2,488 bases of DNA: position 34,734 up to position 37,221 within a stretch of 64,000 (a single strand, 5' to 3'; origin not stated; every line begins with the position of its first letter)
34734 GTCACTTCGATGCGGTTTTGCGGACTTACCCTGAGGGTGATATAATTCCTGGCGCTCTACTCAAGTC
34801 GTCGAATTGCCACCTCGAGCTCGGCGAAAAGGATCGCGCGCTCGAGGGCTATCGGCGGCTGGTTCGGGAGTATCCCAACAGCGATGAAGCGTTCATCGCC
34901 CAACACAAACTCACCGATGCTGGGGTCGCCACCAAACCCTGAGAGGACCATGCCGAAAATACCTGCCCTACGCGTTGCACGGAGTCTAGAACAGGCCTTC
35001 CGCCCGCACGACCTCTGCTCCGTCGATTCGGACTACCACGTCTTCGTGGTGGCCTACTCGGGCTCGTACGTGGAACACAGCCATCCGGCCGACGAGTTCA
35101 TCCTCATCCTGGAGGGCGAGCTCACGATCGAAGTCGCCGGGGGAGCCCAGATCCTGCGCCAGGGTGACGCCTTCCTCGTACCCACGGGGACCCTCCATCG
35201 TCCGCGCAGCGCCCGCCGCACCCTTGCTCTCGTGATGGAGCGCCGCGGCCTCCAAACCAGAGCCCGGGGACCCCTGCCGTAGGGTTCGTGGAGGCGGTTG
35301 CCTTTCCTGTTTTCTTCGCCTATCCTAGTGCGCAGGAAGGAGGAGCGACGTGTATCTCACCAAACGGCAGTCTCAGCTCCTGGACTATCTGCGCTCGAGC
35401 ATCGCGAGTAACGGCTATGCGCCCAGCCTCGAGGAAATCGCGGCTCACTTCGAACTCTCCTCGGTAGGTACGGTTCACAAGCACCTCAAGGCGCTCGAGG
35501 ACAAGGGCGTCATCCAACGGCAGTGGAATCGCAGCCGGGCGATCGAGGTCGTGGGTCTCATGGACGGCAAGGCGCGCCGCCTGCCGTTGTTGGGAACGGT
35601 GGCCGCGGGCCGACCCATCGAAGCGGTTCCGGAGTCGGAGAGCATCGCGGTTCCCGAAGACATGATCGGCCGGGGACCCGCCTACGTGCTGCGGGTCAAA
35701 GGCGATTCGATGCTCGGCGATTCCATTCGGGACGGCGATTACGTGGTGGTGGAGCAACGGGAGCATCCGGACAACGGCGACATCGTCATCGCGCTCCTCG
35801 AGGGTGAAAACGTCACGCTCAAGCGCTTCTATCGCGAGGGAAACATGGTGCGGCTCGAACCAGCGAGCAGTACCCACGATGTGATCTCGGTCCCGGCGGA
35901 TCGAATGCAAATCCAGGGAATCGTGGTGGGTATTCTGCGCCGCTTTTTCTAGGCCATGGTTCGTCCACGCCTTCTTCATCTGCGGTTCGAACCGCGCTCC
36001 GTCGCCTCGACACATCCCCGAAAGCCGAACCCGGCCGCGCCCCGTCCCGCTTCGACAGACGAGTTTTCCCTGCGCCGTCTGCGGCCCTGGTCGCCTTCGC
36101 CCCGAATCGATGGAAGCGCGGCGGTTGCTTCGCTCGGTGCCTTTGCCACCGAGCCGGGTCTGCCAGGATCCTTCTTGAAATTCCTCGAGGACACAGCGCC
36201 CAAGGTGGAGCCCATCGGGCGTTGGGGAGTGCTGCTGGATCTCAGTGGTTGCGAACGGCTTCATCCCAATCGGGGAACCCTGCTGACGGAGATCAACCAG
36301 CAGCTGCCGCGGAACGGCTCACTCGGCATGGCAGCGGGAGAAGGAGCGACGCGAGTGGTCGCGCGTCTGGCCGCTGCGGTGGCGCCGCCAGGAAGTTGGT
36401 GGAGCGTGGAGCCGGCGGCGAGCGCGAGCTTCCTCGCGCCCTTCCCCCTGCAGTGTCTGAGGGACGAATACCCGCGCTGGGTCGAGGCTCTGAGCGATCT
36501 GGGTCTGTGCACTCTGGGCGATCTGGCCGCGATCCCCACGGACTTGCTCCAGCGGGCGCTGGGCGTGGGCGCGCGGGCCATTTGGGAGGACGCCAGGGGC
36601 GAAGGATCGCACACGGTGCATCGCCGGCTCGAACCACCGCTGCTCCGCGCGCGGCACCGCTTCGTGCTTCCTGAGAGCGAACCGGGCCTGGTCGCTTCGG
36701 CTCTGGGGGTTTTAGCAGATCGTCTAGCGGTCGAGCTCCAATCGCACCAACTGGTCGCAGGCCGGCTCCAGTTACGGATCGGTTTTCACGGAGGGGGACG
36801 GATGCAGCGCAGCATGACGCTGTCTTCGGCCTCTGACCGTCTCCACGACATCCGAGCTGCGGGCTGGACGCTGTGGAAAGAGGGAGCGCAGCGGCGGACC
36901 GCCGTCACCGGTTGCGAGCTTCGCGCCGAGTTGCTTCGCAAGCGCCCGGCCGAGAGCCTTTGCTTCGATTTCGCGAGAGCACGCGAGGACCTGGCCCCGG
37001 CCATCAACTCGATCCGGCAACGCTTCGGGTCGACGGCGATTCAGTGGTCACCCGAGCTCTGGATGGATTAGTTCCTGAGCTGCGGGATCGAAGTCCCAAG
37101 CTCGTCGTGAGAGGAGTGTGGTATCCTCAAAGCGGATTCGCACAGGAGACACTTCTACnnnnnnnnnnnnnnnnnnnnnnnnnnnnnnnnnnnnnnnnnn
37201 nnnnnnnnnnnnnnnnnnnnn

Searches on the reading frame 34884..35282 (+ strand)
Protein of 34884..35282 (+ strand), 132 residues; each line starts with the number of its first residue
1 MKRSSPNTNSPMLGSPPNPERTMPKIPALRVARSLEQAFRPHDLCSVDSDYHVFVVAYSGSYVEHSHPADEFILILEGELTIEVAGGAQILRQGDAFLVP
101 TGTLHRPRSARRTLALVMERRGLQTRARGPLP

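Call 29: search_protein_families(library=pfam, proteins=[window:34884-35282:+], max_evalue=0.00001)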
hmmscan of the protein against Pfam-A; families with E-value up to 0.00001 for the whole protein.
window:34884-35282:+ (132 aa): 2 families
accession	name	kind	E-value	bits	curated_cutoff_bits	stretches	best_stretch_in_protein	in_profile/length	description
PF07883.17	Cupin_2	-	2.1e-13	50.2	27.2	1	55-110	4-59/70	Cupin domain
PF02311.25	AraC_binding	-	2e-06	28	21.1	1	61-107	15-61/135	AraC-like ligand binding domain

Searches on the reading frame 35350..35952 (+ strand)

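Call 29: search_protein_families(library=pfam, proteins=[window:35350-35952:+], max_evalue=0.00001)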
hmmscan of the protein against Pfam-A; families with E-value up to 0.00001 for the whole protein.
window:35350-35952:+ (200 aa): 2 families
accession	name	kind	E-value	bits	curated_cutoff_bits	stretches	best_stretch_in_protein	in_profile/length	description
PF00717.28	Peptidase_S24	-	2.1e-29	102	23.3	1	79-193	1-116/116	Peptidase S24-like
PF01726.22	LexA_DNA_bind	-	3e-20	72.2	23.7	1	3-64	4-65/65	LexA DNA binding domain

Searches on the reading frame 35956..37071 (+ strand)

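Call 29: search_protein_families(library=pfam, proteins=[window:35956-37071:+], max_evalue=0.00001)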
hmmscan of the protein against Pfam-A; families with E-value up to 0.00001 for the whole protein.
window:35956-37071:+ (371 aa): 1 family
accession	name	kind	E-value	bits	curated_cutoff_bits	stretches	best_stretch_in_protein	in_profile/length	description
PF11799.13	IMS_C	-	1e-07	32.8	20.7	1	246-329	20-101/109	impB/mucB/samB family C-terminal domain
